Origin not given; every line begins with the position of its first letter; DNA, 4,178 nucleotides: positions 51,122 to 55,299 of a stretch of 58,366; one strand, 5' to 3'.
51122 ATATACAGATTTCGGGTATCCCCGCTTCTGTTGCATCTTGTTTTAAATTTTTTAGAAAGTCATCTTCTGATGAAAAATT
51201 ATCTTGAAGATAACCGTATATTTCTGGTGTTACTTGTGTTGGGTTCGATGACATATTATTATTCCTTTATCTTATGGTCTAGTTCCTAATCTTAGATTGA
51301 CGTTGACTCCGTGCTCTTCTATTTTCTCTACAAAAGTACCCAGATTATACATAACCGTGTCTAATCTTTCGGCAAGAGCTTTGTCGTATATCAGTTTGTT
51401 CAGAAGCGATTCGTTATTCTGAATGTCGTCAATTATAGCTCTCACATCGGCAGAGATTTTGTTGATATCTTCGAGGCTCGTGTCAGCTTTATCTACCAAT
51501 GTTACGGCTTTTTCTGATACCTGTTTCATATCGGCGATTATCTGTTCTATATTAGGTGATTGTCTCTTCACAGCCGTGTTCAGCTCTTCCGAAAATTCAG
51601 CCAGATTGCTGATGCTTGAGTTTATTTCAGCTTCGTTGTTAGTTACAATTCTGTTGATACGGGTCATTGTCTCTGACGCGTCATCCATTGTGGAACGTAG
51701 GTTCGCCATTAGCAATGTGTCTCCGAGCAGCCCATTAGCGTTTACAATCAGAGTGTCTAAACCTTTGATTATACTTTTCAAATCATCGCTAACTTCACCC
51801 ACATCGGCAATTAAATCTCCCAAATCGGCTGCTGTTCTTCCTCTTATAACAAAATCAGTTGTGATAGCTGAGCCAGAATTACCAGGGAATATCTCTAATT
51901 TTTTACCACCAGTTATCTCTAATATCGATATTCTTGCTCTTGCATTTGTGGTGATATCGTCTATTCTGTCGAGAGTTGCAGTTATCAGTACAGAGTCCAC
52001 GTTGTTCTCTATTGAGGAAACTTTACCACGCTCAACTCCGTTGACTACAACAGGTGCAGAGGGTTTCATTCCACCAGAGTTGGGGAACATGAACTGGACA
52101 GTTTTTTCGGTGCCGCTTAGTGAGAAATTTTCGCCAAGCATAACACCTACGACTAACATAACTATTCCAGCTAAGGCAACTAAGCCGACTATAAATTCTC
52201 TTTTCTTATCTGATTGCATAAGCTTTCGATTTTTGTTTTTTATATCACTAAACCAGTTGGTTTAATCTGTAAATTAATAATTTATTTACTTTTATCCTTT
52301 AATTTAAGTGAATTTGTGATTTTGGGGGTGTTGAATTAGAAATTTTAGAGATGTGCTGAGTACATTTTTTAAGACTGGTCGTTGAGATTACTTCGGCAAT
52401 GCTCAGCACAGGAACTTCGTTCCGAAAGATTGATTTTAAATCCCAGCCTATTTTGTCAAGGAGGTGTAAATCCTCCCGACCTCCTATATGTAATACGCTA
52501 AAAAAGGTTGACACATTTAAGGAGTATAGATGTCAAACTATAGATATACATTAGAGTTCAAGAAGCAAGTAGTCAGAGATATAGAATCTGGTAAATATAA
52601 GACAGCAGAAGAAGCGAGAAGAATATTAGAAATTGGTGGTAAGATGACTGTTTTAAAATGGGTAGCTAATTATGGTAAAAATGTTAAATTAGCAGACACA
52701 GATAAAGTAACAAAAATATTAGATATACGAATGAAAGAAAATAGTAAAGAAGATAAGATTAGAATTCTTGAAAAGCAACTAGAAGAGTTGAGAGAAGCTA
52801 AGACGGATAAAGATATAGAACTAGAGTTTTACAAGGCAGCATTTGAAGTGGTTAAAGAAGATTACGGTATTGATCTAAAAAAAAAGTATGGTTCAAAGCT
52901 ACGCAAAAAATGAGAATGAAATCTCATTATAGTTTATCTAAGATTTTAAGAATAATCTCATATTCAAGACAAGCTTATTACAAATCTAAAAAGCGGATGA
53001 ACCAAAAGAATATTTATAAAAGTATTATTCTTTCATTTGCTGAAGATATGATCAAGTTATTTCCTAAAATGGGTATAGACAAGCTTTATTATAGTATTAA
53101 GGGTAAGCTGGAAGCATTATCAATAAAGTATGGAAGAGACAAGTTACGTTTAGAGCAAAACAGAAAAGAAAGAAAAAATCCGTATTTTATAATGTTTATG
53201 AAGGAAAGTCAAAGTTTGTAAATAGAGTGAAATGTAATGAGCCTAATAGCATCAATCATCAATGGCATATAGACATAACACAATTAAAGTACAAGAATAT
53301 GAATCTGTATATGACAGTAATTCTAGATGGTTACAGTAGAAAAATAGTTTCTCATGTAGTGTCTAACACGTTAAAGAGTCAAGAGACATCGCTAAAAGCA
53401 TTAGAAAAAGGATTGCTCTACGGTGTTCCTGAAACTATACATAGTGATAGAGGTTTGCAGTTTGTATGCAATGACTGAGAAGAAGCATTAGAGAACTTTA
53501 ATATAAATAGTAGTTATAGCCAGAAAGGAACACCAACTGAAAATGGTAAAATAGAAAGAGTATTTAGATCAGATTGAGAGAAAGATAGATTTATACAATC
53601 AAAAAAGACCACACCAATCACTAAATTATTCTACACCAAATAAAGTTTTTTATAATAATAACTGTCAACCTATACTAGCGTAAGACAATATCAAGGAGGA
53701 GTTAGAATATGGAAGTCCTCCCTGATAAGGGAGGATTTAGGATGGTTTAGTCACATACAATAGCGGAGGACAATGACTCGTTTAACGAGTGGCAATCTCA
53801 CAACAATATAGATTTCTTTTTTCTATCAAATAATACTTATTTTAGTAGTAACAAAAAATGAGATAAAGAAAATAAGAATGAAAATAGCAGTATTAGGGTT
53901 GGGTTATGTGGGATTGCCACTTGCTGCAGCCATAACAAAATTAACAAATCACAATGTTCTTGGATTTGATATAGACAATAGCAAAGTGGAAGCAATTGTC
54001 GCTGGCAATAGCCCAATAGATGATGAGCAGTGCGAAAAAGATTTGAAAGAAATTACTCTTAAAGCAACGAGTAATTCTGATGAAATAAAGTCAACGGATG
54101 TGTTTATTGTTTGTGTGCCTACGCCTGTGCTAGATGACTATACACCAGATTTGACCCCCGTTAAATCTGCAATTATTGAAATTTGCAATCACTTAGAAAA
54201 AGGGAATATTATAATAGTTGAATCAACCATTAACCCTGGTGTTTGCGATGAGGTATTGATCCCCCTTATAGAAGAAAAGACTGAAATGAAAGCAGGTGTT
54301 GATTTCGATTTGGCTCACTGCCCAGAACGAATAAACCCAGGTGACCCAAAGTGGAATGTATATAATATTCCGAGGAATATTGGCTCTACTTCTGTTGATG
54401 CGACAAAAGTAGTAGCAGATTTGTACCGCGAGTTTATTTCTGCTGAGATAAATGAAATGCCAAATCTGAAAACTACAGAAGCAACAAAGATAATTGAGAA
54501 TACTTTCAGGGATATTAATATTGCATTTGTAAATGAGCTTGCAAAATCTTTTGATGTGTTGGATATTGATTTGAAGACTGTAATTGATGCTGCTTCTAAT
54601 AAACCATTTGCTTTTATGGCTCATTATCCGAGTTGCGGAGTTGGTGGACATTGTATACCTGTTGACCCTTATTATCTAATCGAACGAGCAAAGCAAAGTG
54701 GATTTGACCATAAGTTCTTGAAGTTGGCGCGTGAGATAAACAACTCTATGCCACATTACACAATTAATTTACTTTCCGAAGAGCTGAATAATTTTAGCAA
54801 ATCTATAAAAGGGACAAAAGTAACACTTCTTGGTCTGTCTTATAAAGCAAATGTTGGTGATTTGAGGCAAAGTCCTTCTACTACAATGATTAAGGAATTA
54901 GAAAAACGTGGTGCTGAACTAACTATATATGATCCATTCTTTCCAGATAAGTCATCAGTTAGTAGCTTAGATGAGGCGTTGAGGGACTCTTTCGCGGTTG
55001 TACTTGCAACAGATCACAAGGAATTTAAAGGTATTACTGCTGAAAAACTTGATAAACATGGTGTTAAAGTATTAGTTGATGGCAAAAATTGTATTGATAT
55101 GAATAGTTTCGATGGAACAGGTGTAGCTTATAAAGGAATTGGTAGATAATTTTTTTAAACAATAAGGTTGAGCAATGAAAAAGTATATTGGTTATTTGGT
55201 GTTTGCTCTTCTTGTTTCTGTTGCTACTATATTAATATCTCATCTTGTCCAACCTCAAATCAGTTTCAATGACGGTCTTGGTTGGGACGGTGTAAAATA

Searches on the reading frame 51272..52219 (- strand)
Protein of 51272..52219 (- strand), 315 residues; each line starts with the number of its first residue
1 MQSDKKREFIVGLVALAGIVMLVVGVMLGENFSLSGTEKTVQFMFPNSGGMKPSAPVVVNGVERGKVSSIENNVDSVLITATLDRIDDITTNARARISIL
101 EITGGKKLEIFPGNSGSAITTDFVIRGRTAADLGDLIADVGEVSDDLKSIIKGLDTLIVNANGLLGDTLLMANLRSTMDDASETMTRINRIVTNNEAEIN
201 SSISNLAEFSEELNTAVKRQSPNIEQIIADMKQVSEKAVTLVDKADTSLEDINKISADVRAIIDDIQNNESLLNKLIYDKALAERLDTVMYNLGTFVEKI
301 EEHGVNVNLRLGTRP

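Call 51: search_protein_families(library=pfam, proteins=[window:51272-52219:-], max_evalue=0.00001)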
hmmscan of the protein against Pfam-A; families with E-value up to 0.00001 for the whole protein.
window:51272-52219:- (315 aa): 1 family
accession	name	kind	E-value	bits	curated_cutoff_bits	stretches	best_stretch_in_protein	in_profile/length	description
PF02470.25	MlaD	-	8.9e-14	51.9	25.1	1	39-113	3-81/81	MlaD protein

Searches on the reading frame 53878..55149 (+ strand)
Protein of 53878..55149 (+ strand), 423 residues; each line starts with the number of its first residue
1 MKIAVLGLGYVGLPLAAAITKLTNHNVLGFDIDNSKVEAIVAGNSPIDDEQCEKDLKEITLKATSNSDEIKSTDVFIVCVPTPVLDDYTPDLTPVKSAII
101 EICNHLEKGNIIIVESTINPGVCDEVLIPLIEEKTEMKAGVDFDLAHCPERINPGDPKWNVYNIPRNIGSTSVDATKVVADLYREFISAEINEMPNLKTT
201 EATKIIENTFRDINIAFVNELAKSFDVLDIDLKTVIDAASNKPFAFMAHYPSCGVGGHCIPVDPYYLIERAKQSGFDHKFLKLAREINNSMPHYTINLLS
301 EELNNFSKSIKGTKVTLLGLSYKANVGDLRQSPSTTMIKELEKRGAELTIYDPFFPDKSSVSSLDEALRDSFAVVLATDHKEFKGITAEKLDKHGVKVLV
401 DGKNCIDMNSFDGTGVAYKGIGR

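Call 51: search_protein_families(library=pfam, proteins=[window:53878-55149:+], max_evalue=0.00001)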
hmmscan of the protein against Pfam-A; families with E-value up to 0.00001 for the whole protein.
window:53878-55149:+ (423 aa): 5 families
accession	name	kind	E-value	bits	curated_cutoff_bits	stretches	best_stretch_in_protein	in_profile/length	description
PF03721.20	UDPG_MGDP_dh_N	-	9.1e-41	139.9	27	1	1-174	1-178/187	UDP-glucose/GDP-mannose dehydrogenase family, NAD binding domain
PF00984.24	UDPG_MGDP_dh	-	2.6e-28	98.4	25.4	1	199-289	2-93/94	UDP-glucose/GDP-mannose dehydrogenase family, central domain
PF03720.21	UDPG_MGDP_dh_C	-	3.8e-23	82.3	30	1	317-407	2-102/103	UDP-glucose/GDP-mannose dehydrogenase family, UDP binding domain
PF03446.21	NAD_binding_2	-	8.8e-08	32.8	21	1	2-124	1-101/161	NAD binding domain of 6-phosphogluconate dehydrogenase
PF02558.23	ApbA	-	4.4e-06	26.8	22.2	1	3-95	1-89/150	Ketopantoate reductase PanE/ApbA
